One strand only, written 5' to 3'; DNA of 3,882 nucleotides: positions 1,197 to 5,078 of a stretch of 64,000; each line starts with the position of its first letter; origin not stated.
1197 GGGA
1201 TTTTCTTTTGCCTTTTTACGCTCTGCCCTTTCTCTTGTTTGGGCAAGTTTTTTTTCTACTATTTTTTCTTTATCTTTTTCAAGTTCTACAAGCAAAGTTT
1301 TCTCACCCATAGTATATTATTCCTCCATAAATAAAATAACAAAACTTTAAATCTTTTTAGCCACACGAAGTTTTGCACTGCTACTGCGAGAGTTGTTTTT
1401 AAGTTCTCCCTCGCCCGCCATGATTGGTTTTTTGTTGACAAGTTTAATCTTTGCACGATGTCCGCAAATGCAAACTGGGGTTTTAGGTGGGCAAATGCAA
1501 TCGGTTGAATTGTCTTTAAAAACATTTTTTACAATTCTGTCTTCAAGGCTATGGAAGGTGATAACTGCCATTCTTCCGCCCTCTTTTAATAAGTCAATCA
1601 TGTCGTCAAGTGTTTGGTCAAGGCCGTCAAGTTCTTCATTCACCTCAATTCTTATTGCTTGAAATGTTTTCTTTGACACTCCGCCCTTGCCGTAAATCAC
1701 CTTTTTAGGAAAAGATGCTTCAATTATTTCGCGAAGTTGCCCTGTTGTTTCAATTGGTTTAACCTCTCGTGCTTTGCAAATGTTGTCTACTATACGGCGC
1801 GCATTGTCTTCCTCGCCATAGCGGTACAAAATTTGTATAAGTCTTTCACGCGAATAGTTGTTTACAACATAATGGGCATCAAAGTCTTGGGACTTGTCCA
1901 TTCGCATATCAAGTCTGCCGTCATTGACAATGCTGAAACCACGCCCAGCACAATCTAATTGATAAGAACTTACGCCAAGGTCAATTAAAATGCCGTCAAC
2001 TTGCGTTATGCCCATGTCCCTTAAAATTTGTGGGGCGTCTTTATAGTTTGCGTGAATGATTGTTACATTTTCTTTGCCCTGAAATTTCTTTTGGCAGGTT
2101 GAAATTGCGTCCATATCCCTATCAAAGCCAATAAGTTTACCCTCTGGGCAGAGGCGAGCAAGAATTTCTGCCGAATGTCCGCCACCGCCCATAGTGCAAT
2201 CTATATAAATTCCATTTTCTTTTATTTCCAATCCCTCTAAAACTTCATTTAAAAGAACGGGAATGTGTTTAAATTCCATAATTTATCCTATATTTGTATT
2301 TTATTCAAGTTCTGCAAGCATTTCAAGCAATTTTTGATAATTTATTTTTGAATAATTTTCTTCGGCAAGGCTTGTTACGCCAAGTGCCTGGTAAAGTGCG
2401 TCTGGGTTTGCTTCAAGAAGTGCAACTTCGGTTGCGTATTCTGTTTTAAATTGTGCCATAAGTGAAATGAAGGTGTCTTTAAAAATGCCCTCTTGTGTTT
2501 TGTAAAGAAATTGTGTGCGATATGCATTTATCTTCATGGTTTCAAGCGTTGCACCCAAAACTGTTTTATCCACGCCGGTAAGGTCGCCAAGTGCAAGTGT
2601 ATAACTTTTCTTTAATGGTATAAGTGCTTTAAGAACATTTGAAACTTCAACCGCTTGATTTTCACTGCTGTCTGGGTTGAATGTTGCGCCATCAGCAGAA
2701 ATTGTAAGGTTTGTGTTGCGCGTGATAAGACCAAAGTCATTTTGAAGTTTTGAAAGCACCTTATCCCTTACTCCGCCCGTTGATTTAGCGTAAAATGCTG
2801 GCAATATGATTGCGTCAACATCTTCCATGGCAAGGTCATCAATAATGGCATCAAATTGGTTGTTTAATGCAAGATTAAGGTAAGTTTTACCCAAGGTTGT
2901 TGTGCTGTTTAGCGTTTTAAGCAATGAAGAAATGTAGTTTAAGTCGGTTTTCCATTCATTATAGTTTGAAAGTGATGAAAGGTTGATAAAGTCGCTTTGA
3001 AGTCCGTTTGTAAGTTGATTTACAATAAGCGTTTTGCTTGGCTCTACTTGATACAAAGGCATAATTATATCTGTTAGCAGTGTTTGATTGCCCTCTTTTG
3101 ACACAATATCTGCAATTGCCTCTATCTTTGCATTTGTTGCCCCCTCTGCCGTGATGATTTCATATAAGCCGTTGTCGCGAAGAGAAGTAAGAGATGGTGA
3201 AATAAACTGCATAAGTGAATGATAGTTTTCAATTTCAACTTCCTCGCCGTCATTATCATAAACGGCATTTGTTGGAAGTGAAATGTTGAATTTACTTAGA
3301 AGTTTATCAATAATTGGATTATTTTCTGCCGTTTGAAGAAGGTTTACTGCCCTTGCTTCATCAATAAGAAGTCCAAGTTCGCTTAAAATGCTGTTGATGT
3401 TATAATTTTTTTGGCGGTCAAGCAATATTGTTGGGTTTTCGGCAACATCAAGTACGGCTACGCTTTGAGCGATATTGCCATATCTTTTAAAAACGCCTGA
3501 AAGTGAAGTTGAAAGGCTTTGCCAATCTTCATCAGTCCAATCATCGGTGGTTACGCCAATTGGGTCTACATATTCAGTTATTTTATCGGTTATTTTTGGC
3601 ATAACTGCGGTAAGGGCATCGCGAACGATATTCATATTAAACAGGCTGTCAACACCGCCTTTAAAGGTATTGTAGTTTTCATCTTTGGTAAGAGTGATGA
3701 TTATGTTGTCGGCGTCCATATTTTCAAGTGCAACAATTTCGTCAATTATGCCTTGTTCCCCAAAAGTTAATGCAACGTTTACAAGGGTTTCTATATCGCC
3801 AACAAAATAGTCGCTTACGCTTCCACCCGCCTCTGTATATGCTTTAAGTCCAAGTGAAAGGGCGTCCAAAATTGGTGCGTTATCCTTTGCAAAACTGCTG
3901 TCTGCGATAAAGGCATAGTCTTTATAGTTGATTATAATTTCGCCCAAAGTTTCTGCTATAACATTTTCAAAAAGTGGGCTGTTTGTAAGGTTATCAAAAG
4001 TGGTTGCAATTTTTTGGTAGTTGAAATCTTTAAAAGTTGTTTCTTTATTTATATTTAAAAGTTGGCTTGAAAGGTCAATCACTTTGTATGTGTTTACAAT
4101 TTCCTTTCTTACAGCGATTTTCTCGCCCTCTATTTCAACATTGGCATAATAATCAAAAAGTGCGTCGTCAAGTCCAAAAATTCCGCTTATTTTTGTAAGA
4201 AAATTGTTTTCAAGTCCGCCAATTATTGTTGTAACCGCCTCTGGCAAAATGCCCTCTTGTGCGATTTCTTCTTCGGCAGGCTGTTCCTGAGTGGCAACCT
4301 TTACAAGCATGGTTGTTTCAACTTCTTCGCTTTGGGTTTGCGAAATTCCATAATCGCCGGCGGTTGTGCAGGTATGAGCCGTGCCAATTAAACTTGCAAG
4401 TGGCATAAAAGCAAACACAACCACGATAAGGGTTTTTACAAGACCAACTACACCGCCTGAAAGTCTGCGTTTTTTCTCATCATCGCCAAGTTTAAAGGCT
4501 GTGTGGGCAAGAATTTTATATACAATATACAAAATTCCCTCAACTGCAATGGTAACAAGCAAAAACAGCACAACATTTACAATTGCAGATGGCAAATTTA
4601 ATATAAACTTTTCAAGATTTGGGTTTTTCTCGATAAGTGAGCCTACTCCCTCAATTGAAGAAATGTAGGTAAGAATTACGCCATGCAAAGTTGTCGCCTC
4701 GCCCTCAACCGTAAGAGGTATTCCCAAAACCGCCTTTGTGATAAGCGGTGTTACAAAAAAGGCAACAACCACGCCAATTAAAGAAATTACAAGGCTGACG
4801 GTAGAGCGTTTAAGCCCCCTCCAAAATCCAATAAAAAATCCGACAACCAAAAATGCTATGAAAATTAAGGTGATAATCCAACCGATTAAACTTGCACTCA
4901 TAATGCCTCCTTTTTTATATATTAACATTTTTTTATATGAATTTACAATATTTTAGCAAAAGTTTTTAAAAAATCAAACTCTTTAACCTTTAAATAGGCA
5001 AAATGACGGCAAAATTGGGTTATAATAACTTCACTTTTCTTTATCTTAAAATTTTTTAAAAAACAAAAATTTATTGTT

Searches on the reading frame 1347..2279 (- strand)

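Call 25: search_protein_families(library=pfam, proteins=[window:1347-2279:-], max_evalue=0.00001)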
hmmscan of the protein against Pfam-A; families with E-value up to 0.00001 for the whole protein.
window:1347-2279:- (310 aa): 2 families
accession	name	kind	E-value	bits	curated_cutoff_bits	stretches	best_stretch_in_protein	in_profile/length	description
PF01795.25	Methyltransf_5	-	1.1e-114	383.5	27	1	2-310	1-309/309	MraW methylase family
PF13847.12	Methyltransf_31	-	3.4e-07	30.5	27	0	20-95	2-76/145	Methyltransferase domain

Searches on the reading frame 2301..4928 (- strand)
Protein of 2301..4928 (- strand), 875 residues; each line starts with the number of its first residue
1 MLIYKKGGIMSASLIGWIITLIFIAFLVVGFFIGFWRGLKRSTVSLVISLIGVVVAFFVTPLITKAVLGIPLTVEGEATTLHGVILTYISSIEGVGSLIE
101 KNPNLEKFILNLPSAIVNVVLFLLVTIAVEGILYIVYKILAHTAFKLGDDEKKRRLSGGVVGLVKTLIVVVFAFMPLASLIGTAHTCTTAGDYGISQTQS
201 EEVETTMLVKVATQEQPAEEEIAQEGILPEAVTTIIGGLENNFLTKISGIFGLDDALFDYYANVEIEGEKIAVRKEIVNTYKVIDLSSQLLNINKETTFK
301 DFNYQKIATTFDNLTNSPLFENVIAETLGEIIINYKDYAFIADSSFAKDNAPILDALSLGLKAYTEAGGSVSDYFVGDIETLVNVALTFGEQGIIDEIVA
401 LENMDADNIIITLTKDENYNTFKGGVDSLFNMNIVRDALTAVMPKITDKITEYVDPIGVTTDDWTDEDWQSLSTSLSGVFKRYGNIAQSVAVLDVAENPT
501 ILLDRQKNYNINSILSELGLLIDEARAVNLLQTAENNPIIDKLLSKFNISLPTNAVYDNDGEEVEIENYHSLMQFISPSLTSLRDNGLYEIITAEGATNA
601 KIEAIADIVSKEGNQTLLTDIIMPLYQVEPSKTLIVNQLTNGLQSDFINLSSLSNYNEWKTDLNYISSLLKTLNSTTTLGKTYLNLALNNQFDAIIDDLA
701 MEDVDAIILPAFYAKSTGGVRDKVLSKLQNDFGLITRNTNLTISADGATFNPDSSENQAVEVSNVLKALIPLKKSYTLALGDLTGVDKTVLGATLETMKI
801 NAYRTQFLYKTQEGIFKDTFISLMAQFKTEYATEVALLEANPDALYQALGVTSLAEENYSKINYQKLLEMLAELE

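Call 25: search_protein_families(library=pfam, proteins=[window:2301-4928:-], max_evalue=0.00001)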
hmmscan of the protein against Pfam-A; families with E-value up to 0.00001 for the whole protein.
window:2301-4928:- (875 aa): 1 family
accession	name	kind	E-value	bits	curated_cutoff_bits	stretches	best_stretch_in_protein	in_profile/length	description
PF02674.22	Colicin_V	-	9.4e-08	32.6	29.3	1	20-182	2-122/144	Colicin V production protein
